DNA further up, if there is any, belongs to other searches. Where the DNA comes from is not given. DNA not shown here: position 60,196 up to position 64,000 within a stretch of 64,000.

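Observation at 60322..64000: Giant (at least 1226 aa) secreted ORF, missed by the ORF track, running off the window end with a Gly/Ala-rich membrane-insertion-like segment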

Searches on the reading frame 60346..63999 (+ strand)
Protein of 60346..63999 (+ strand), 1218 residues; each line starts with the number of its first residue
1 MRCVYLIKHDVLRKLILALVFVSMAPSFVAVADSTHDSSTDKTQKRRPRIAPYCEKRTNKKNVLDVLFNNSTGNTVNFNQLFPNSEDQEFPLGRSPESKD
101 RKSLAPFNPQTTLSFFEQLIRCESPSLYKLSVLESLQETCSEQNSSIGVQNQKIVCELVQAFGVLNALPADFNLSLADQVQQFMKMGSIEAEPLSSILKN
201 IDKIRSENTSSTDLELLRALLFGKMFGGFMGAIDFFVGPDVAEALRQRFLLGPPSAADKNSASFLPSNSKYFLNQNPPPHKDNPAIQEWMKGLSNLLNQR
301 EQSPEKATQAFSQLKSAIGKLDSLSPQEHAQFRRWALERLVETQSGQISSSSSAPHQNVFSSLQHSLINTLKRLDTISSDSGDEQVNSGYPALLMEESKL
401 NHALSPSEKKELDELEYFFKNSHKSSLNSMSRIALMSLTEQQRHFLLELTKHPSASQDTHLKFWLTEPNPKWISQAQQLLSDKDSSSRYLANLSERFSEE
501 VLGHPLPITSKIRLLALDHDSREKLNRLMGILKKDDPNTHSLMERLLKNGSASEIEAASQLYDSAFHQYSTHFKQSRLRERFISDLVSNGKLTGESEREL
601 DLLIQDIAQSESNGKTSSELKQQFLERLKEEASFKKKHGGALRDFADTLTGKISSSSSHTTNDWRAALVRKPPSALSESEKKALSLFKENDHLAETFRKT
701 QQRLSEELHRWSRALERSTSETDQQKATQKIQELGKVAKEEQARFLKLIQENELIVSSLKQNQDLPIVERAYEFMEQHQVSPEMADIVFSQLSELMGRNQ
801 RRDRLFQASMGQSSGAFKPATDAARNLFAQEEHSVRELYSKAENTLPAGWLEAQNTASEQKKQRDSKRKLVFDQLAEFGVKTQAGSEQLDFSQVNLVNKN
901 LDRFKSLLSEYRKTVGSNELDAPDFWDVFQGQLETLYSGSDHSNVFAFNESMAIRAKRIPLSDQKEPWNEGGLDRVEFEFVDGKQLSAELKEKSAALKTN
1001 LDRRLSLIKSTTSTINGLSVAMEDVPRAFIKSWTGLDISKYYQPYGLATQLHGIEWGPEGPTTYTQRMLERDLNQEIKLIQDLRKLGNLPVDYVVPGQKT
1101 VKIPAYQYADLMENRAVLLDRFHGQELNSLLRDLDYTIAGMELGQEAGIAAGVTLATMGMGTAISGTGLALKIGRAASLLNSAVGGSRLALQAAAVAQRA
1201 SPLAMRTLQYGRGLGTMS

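Call 5: search_protein_families(library=pfam, proteins=[window:60346-63999:+], max_evalue=1)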
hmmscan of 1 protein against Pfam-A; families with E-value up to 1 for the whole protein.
window:60346-63999:+ (1218 aa): 0 families

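Call 6: find_homologous_proteins(query=window:60346-63999:+)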
Query window:60346-63999:+ (1218 aa): 1 proteins with E <= 0.001 among 8000 candidates.
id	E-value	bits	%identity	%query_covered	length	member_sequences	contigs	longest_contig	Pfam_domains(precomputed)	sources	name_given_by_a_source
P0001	0.0e+0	2682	100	100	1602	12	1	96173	-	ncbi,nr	ncbi:MAG: hypothetical protein EBQ85_10535 [Proteobacteria bacterium]|nr:hypothetical protein [Pseud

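Call 7: find_related_loci(query=window:60346-63999:+, collection=genome_contigs, flank=10000)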
Query window:60346-63999:+ (1218 aa) in genome_contigs; peptide patterns used: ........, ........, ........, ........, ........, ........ (x = any residue, [..] = any of these).
33 stretches matched a pattern, but none encodes a relative of the query by tblastn (E <= 1e-3).
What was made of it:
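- Tried and rejected: genome_contigs scan with the giant: none (call 7).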

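Call 9: find_encoding_contigs(protein=P0001, flank=10000, max_places=6)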
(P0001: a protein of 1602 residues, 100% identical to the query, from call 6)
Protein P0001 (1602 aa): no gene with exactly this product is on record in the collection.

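Call 10: list_cluster_members(proteins=[P0001])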
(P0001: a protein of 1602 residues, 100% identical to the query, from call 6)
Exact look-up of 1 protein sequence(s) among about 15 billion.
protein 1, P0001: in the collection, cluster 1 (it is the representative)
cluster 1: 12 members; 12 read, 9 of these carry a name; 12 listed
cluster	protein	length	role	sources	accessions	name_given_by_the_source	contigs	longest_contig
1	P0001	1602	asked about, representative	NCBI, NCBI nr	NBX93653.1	MAG: hypothetical protein EBQ85_10535 [Proteobacteria bacterium] | hypothetical protein [Pseudomonadota bacterium]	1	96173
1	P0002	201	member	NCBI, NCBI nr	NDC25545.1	MAG: hypothetical protein EBZ49_15650, partial [Proteobacteria bacterium] | hypothetical protein [Pseudomonadota bacterium]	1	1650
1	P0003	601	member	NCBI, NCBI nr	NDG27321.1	MAG: hypothetical protein EB120_09120, partial [Proteobacteria bacterium] | hypothetical protein [Pseudomonadota bacterium]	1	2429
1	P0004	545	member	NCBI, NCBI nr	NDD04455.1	MAG: hypothetical protein EB078_06090 [Proteobacteria bacterium] | hypothetical protein [Pseudomonadota bacterium]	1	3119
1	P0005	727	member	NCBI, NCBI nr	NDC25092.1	MAG: hypothetical protein EBZ49_13340, partial [Proteobacteria bacterium] | hypothetical protein [Pseudomonadota bacterium]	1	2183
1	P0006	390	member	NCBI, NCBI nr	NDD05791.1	MAG: hypothetical protein EB078_12875, partial [Proteobacteria bacterium] | hypothetical protein [Pseudomonadota bacterium]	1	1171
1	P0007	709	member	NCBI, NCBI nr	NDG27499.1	MAG: hypothetical protein EB120_10035, partial [Proteobacteria bacterium] | hypothetical protein [Pseudomonadota bacterium]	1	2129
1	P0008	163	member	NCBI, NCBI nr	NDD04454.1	MAG: hypothetical protein EB078_06085, partial [Proteobacteria bacterium] | hypothetical protein [Pseudomonadota bacterium]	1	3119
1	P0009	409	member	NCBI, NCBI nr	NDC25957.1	MAG: hypothetical protein EBZ49_17760, partial [Proteobacteria bacterium] | hypothetical protein [Pseudomonadota bacterium]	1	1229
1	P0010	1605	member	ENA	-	-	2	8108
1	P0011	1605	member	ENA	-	-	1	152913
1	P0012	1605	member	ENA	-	-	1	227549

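Call 11: find_encoding_contigs(protein=P0012, flank=10000, max_places=4)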
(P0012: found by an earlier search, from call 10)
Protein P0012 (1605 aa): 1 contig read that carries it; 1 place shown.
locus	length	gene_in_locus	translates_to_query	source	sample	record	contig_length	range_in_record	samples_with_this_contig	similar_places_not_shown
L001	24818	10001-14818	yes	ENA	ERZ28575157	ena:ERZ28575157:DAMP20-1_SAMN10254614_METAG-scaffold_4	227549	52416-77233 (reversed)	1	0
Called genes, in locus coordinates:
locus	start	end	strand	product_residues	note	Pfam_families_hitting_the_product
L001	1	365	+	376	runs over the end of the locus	-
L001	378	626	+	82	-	-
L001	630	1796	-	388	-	PF17785:PUA_3, PF10672:Methyltrans_SAM, PF03602:Cons_hypoth95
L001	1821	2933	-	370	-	PF02812:ELFV_dehydrog_N, PF00208:ELFV_dehydrog (weak), PF02826:2-Hacid_dh_C (weak), PF00208:ELFV_dehydrog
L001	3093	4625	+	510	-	PF01642:MM_CoA_mutase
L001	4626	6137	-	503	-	PF03023:MurJ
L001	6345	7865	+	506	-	PF16697:Yop-YscD_cpl, PF00498:FHA, PF13428:TPR_14 (faint), PF13181:TPR_8 (faint), PF13414:TPR_11 (faint), PF13432:TPR_16 (faint), PF23914:TPR_CcmH_CycH (weak), PF13424:TPR_12, +3 more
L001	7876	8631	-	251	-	PF03372:Exo_endo_phos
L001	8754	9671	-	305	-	-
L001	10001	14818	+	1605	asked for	-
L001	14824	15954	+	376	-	-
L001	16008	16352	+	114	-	-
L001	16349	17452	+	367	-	PF00365:PFK, PF01513:NAD_kinase (faint)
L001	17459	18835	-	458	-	PF04055:Radical_SAM (faint)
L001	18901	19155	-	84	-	-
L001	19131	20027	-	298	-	PF00437:T2SSE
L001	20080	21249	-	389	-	PF00154:RecA_N, PF08423:Rad51 (faint), PF06745:ATPase, PF27531:MT3502_N, PF21096:RecA_C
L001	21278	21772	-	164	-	PF04608:PgpA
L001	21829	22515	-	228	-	PF00226:DnaJ (weak)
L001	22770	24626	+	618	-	-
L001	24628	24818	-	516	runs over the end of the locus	PF13505:OMP_b-brl (weak)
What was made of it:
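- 60346..64000 (+): Giant gene, codons 1-1218 of 1602 (runs about 1.15 kb past the window end). The full gene is seen in L001:10001-14818 (call 11).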

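Call 12: search_protein_families(library=pfam, proteins=[P0001], max_evalue=10)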
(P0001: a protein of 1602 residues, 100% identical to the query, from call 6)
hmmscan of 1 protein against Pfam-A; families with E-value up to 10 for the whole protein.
P0001 (1602 aa): 1 family
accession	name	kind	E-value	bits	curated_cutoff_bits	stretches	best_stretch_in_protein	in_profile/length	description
PF15477.11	SMAP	-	8.5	7.6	29.5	1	518-557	9-45/75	Small acidic protein family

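Call 13: search_protein_families(library=ncbifam, proteins=[P0001], max_evalue=10)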
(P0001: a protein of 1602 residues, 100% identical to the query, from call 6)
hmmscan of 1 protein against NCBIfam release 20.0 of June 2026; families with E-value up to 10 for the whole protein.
P0001 (1602 aa): 0 families
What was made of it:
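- On Autotransporter / two-partner-secretion adhesins, S-layer proteins: No Pfam or NCBIfam hit (calls 12, 13).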

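Call 20: search_protein_families(library=pfam, proteins=[L001:14824-15954:+, L001:16008-16352:+, L001:22770-24626:+], max_evalue=0.1)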
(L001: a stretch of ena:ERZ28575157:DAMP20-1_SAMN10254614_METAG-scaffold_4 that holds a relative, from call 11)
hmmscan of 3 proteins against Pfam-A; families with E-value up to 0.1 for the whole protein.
L001:14824-15954:+ (376 aa): 1 family
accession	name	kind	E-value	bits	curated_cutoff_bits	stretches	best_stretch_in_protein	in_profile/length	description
PF22687.1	BRCA2_TR2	-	0.05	14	27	0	77-113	27-64/77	BRCA2 TR2 domain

L001:16008-16352:+ (114 aa): 0 families

L001:22770-24626:+ (618 aa): 0 families

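Call 29: find_related_loci(query=L001:16349-17449:+, collection=genome_contigs, flank=10000)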
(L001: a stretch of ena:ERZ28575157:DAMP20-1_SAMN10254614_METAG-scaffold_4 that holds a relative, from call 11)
Query L001:16349-17449:+ (367 aa) in genome_contigs; peptide patterns used: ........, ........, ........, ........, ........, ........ (x = any residue, [..] = any of these).
600 stretches matched a pattern (row limit reached: there are more); 590 encode a relative of the query (tblastn E <= 1e-3); the best 80 are kept; 80 distinct loci.
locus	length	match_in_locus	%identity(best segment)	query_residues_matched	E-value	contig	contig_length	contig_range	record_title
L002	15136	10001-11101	91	1-367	0e+0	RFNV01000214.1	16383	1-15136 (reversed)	MAG: Proteobacteria bacterium isolate LLD_334 Lanier.contig6292.16383bp, whole genome shotgun sequence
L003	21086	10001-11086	78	5-366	0e+0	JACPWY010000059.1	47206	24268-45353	MAG: Deltaproteobacteria bacterium isolate NC_groundwater_823_Pr1_B-0.1um_55_34 Montesol18_Bp1_scaffold_1490904, whole g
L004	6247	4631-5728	78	1-366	0e+0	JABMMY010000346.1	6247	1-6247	MAG: Deltaproteobacteria bacterium isolate bin.416 k141_6287207, whole genome shotgun sequence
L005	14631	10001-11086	77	5-366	0e+0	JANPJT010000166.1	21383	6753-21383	MAG: Pseudomonadota bacterium isolate VAR_61_metabat_364 VAR_61_k141_4052921, whole genome shotgun sequence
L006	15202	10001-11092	77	4-367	0e+0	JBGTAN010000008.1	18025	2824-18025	MAG: Bdellovibrionota bacterium isolate JTS-AC74 k141_1010760, whole genome shotgun sequence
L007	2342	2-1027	76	25-366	0e+0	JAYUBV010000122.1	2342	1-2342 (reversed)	MAG: Pseudomonadota bacterium isolate GFS_6818 GFS_6818_121, whole genome shotgun sequence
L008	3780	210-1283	70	9-366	6e-177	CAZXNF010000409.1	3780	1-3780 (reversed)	MAG TPA_asm: uncultured Streptomycetaceae bacterium isolate SRP128246_co1_353 genome assembly, contig: NODE_70431_length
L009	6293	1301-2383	55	7-366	6e-128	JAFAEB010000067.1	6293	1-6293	MAG: Bacillota bacterium isolate OH_SBlB_11 k127_1268821, whole genome shotgun sequence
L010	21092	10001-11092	52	4-366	3e-126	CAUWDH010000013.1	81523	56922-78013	MAG: uncultured Sarcina sp. isolate ERS329812__bin16 genome assembly, contig: ERS329812_NODE_89_length_81523_cov_6.49423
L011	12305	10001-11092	53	4-366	6e-126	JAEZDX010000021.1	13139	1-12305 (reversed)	MAG: Bacillota bacterium isolate OH_CBrB_310 k127_1840805, whole genome shotgun sequence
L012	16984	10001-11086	53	6-366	8e-125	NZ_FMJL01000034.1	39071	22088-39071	Clostridium sp. N3C, whole genome shotgun sequence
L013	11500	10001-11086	52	6-366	3e-125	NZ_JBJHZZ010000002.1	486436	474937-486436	Candidatus Clostridium stratigraminis strain WILCCON 0185 NODE_2_length_486436_cov_201.145014, whole genome shotgun sequ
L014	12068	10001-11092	52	4-366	2e-124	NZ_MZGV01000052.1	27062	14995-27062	Clostridium oryzae strain DSM 28571 CLORY_contig000052, whole genome shotgun sequence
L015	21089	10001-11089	53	5-366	5e-124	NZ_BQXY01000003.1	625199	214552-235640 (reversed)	Clostridium folliculivorans strain D1-1 sequence03, whole genome shotgun sequence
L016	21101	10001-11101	53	1-366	8e-124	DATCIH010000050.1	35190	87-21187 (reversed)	MAG TPA_asm: Clostridiaceae bacterium isolate SMAG_U7854 k141_282544, whole genome shotgun sequence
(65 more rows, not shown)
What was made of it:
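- Relatives of the host include a MAG labelled Bdellovibrionota (call 29).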

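Call 44: find_homologous_proteins(query=A2, max_evalue=0.001)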
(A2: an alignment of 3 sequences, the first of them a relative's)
Query A2 (3 sequences) (1602 aa, profile of the alignment): 1 proteins with E <= 0.001 among 8000 candidates.
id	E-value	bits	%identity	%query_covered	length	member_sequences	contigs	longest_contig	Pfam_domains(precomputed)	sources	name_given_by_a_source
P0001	0.0e+0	2203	100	100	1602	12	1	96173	-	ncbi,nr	ncbi:MAG: hypothetical protein EBQ85_10535 [Proteobacteria bacterium]|nr:hypothetical protein [Pseud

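Call 45: find_related_loci(query=A2, collection=metagenome_contigs, flank=10000)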
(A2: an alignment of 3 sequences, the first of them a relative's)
Query A2 (1602 aa) in metagenome_contigs; peptide patterns used: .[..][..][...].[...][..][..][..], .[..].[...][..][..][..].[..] (x = any residue, [..] = any of these).
600 stretches matched a pattern, but none encodes a relative of the query by tblastn (E <= 1e-3).
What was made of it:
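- Tried and rejected: metagenome_contigs scan with the giant alignment: none, with poor patterns chosen (call 45).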

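Call 67: search_protein_families(library=phrogs, proteins=[P0001, L001:14824-15954:+], max_evalue=0.01)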
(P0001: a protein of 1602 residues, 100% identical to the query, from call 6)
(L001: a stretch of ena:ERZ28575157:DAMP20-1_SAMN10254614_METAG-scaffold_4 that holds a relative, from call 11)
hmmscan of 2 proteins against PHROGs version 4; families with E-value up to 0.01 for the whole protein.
P0001 (1602 aa): 0 families

L001:14824-15954:+ (376 aa): 0 families

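Call 68: search_protein_families(library=padloc, proteins=[P0001, L001:14824-15954:+], max_evalue=0.01)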
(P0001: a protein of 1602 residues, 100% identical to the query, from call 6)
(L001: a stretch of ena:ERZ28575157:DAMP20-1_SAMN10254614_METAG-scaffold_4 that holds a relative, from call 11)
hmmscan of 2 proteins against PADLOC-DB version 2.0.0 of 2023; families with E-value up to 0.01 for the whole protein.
P0001 (1602 aa): 0 families

L001:14824-15954:+ (376 aa): 0 families

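Call 69: search_dna_similar(query=P0001, collection=phages, mode=protein, max_evalue=0.001, max_rows=10)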
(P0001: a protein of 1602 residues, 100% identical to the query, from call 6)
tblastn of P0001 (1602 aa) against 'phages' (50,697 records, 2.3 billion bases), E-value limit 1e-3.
No match.

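Call 70: search_dna_similar(query=P0001, collection=plasmids, mode=protein, max_evalue=0.001, max_rows=10)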
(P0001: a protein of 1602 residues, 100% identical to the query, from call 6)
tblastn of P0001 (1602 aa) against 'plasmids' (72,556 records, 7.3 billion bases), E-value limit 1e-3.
No match.
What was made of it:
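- No tblastn match in 50,697 phage or 72,556 plasmid records (calls 69, 70).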

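Call 71: find_related_loci(query=A4, collection=metagenome_contigs, flank=10000)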
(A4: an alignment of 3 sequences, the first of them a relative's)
Query A4 (376 aa) in metagenome_contigs; peptide patterns used: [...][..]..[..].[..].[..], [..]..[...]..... (x = any residue, [..] = any of these).
172 stretches matched a pattern; 3 encode a relative of the query (tblastn E <= 1e-3); 3 distinct loci.
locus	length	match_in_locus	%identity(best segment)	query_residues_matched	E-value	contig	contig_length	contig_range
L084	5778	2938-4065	100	1-376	0e+0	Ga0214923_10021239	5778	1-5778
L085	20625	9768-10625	27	12-295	4e-22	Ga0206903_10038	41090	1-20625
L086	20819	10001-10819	27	5-269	1e-19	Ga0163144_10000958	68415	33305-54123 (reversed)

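Call 77: search_protein_families(library=pfam, proteins=[L085:34-7848:+, L086:11253-18512:+, L085:8101-9684:+, L086:8660-9892:+, L085:9723-10934:+, L086:9983-11041:+, L085:11035-12576:-, L086:5526-8465:+], max_evalue=0.01)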
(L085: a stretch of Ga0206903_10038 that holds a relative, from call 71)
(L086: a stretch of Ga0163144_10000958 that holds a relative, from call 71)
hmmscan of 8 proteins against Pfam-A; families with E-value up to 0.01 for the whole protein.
L085:34-7848:+ (2604 aa): 0 families

L086:11253-18512:+ (2419 aa): 0 families

L085:8101-9684:+ (527 aa): 0 families

L086:8660-9892:+ (410 aa): 0 families

L085:9723-10934:+ (403 aa): 0 families

L086:9983-11041:+ (352 aa): 0 families

L085:11035-12576:- (513 aa): 5 families
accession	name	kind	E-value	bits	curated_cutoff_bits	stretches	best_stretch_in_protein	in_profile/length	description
PF03572.23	Peptidase_S41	-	3e-55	186.7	24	1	229-396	2-165/165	Peptidase family S41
PF22694.1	CtpB_N-like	-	4.3e-12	46.8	27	1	63-107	36-81/85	Activating protease CtpB N-terminal domain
PF13180.12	PDZ_2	-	1.1e-08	35.6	27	1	124-209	1-79/80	PDZ domain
PF17820.7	PDZ_6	-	0.0027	17.8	27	1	139-195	2-50/54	PDZ domain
PF00595.29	PDZ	-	0.0074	17.1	23.2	0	119-196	6-79/81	PDZ domain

L086:5526-8465:+ (979 aa): 1 family
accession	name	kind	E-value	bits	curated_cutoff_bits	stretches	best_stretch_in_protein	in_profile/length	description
PF01103.29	Omp85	-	2e-05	24.7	24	1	763-884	118-244/325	Omp85 superfamily domain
